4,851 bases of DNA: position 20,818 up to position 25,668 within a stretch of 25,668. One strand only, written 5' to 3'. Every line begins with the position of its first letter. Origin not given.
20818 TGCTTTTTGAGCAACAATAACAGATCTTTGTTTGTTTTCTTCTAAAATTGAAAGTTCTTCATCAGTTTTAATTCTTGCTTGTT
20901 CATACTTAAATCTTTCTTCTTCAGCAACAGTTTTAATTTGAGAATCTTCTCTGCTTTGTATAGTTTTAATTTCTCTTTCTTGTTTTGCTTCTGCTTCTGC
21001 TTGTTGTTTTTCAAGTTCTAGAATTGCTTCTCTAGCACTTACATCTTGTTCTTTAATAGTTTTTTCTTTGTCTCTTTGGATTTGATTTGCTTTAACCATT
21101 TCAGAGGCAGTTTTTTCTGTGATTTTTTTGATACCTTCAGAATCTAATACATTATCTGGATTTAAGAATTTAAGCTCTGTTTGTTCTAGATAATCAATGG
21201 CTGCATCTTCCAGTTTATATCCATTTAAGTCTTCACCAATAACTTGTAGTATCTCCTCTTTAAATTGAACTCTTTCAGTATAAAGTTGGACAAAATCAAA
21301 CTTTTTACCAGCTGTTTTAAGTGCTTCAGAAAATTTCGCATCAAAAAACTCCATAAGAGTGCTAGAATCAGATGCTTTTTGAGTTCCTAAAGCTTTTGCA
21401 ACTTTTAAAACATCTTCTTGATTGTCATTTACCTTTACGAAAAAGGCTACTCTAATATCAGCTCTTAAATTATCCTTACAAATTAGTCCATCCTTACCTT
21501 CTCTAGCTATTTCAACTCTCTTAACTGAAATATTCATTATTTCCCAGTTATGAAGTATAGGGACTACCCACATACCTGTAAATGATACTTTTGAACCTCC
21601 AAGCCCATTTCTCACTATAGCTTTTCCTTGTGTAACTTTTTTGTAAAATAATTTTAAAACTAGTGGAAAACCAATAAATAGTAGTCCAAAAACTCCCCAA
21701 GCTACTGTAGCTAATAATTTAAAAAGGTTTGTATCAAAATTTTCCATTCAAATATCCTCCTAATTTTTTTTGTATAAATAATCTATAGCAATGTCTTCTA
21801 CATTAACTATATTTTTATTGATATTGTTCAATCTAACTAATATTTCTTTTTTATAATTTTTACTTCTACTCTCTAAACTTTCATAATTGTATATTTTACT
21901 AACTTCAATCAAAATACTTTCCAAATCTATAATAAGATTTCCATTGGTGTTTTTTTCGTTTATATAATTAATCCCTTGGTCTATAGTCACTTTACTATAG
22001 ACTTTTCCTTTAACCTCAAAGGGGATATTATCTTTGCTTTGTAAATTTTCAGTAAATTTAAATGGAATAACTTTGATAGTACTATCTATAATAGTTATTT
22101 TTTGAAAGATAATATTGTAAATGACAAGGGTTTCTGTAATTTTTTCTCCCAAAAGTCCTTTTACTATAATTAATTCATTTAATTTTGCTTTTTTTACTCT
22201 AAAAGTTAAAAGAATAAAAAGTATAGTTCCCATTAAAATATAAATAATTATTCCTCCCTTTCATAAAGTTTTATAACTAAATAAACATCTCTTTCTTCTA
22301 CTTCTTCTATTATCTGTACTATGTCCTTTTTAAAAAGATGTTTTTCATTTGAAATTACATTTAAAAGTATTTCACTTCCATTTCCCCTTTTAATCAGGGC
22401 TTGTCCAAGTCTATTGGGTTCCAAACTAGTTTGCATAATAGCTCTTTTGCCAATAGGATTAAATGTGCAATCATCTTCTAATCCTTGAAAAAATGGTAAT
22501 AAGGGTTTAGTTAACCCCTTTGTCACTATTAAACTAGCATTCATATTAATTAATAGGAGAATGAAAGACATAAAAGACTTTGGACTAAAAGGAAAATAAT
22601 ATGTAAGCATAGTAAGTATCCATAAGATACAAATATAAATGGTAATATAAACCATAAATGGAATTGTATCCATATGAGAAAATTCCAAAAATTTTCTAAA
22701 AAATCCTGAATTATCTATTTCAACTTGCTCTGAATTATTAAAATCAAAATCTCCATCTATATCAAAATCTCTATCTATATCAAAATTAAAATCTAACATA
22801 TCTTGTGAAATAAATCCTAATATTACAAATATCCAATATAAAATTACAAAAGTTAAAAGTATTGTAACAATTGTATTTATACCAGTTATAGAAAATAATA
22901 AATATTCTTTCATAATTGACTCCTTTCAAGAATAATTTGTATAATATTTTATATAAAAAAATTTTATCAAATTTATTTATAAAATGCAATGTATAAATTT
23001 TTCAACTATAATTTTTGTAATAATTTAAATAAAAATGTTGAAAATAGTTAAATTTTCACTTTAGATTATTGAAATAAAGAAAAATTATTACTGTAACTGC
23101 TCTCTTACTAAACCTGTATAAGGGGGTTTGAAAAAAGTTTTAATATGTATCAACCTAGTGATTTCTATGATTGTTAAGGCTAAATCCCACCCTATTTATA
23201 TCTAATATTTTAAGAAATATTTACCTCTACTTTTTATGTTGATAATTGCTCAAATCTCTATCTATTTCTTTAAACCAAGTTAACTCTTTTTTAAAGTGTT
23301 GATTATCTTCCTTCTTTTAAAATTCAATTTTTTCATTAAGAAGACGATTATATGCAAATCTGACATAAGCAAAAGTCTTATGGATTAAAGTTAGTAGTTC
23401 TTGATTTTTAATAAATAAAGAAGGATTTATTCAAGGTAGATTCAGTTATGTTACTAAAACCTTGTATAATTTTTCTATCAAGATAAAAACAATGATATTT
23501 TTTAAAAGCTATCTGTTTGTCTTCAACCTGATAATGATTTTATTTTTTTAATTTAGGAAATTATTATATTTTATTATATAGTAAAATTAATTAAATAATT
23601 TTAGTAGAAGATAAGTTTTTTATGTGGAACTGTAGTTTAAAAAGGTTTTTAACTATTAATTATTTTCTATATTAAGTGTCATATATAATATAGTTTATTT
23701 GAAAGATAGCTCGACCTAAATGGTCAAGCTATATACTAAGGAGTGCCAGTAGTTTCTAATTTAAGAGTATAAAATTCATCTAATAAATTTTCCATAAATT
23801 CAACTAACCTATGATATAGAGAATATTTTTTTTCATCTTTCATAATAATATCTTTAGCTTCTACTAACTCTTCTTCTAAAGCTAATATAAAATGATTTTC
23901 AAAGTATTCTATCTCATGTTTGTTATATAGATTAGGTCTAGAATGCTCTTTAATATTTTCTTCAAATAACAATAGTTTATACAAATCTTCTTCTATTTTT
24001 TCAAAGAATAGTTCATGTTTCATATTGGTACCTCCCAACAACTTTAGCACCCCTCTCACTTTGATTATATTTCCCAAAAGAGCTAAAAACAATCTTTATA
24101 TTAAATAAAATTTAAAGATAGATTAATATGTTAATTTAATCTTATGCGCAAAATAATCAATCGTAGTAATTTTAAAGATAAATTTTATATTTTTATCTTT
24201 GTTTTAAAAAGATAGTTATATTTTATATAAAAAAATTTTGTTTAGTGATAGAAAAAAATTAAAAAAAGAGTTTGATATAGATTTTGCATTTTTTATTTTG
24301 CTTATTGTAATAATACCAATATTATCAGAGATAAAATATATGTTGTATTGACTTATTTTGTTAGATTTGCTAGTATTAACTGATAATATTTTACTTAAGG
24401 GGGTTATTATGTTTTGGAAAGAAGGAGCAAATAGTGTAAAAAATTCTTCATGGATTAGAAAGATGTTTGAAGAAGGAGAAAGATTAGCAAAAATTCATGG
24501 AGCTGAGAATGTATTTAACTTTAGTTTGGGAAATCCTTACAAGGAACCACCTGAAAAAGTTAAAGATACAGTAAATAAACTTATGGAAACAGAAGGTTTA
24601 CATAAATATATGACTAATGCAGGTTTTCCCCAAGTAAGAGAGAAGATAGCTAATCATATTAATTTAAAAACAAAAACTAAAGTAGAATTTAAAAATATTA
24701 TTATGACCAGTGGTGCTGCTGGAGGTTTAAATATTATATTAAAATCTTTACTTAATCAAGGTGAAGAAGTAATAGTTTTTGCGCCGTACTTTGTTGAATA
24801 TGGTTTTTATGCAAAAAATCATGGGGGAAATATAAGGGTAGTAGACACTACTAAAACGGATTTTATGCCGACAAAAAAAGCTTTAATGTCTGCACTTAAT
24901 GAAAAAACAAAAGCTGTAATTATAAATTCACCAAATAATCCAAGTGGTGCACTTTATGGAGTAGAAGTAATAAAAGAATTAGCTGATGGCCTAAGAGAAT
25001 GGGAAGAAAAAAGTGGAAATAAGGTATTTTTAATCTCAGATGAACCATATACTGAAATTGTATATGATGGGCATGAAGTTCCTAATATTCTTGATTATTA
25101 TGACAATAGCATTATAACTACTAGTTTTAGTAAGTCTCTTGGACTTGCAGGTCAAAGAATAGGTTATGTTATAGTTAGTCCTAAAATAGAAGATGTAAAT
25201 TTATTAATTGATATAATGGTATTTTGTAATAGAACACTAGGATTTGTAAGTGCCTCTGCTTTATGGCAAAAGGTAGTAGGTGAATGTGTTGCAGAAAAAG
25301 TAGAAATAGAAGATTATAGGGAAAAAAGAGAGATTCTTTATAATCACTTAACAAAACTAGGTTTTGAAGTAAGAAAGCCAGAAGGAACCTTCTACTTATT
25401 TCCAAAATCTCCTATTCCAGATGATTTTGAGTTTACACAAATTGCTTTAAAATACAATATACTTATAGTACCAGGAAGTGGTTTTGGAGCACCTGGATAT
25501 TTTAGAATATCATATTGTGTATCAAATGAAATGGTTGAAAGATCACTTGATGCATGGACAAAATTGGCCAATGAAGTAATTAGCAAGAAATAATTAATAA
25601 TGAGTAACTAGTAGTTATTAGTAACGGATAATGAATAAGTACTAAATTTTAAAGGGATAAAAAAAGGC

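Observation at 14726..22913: Tightly coupled four-gene operon pairing YqiJ-like and flotillin (SPFH) proteins with a 1627-aa giant AAA_5-type ATPase: a candidate undescribed membrane-microdomain system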

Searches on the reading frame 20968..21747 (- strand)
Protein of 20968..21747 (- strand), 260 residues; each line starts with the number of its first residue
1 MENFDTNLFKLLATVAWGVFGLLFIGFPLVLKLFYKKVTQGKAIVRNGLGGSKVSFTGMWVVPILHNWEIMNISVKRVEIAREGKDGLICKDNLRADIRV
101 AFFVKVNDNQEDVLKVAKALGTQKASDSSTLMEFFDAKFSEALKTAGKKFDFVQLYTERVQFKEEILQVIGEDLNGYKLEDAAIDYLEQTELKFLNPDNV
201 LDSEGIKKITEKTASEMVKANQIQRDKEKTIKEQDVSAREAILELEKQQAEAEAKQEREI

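Call 22: search_solved_structures(query=window:20968-21747:-, max_evalue=5, show_alignments=1)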
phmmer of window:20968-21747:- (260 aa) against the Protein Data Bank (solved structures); distinct sequences matched with E-value up to 5: 3.
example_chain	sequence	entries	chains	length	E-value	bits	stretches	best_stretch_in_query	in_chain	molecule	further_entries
9rwr_A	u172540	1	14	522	0.71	12.6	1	169-236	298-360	Ancestral Fibrobacteres-Chlorobi-Bacteroidetes Group Chaperonin (AFCB)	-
5fq1_A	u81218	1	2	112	0.81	12.4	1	161-240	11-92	HISTIDINE KINASE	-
8bjp_AAA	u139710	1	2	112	1.1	12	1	161-238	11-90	cytoplasmic PAS domain of CitA from Geobacillus thermodenitrificans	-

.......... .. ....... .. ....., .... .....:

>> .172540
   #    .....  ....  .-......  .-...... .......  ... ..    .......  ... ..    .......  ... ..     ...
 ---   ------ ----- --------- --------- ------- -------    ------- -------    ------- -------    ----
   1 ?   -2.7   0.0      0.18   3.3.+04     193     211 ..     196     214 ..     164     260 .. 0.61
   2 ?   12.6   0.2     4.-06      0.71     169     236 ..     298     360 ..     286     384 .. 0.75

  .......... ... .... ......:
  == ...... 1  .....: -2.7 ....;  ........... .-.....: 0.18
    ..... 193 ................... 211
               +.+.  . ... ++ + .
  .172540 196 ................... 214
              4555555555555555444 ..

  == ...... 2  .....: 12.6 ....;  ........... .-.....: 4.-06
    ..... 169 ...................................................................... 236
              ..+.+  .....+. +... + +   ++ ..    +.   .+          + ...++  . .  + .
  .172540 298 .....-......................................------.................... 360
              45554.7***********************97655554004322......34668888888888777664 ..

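Call 23: search_protein_families(library=pfam, proteins=[window:20968-21747:-], max_evalue=5)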
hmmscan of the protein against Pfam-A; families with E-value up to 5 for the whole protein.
window:20968-21747:- (260 aa): 1 family
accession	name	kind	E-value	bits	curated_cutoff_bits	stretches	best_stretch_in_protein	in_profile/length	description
PF01145.31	Band_7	-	6.4e-09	36.5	23.6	1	38-180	3-136/176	SPFH domain / Band 7 family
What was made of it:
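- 19621..21747 (-): Flotillin of the YqiK / SPFH2 family, 708 aa: N-terminal TM (aa 8-34), SPFH domain (aa 38-180), long coiled coil with an E/A-rich repeat (about aa 390-540), conserved C-terminal region. Band_7 PF01145 at E=6.4e-9, 36.5 bits, on aa 1-260 (call 23).
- Tried and rejected: Residues 1-260 alone still gave no PDB sequence hit (call 22) but did hit Band_7 (call 23).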

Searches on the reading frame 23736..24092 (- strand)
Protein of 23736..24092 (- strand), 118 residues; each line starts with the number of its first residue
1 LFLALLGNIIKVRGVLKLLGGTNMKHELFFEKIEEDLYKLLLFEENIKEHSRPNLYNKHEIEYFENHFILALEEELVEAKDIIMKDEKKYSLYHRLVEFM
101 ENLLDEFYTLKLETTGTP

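Call 4: search_protein_families(library=pfam, proteins=[window:23736-24092:-], max_evalue=0.1)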
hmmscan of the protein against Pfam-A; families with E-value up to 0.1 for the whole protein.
window:23736-24092:- (118 aa): 0 families

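Call 5: search_protein_families(library=ncbifam, proteins=[window:23736-24092:-], max_evalue=0.1)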
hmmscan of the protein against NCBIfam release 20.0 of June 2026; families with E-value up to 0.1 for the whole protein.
window:23736-24092:- (118 aa): 1 family
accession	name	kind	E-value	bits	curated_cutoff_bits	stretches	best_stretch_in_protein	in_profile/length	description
NF043043.1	T4SS_Ceg10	subfamily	0.092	12.2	200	0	41-77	169-202/282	Ceg14 family Dot/Icm T4SS effector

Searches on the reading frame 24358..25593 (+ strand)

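Call 47: search_protein_families(library=pfam, proteins=[window:24358-25593:+], max_evalue=0.001)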
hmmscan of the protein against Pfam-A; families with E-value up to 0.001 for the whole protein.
window:24358-25593:+ (411 aa): 4 families
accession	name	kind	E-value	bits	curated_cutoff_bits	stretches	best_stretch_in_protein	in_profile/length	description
PF00155.27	Aminotran_1_2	-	6.9e-53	180.6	19.7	1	51-398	2-359/361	Aminotransferase class I and II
PF00266.25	Aminotran_5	-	1.9e-07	30.8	21.5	1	86-209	41-165/371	Aminotransferase class-V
PF01041.23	DegT_DnrJ_EryC1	-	0.00013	21.7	19.8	1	108-209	36-135/360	DegT/DnrJ/EryC1/StrS aminotransferase family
PF01053.26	Cys_Met_Meta_PP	-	0.00076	18.6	27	0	114-209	71-163/381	Cys/Met metabolism PLP-dependent enzyme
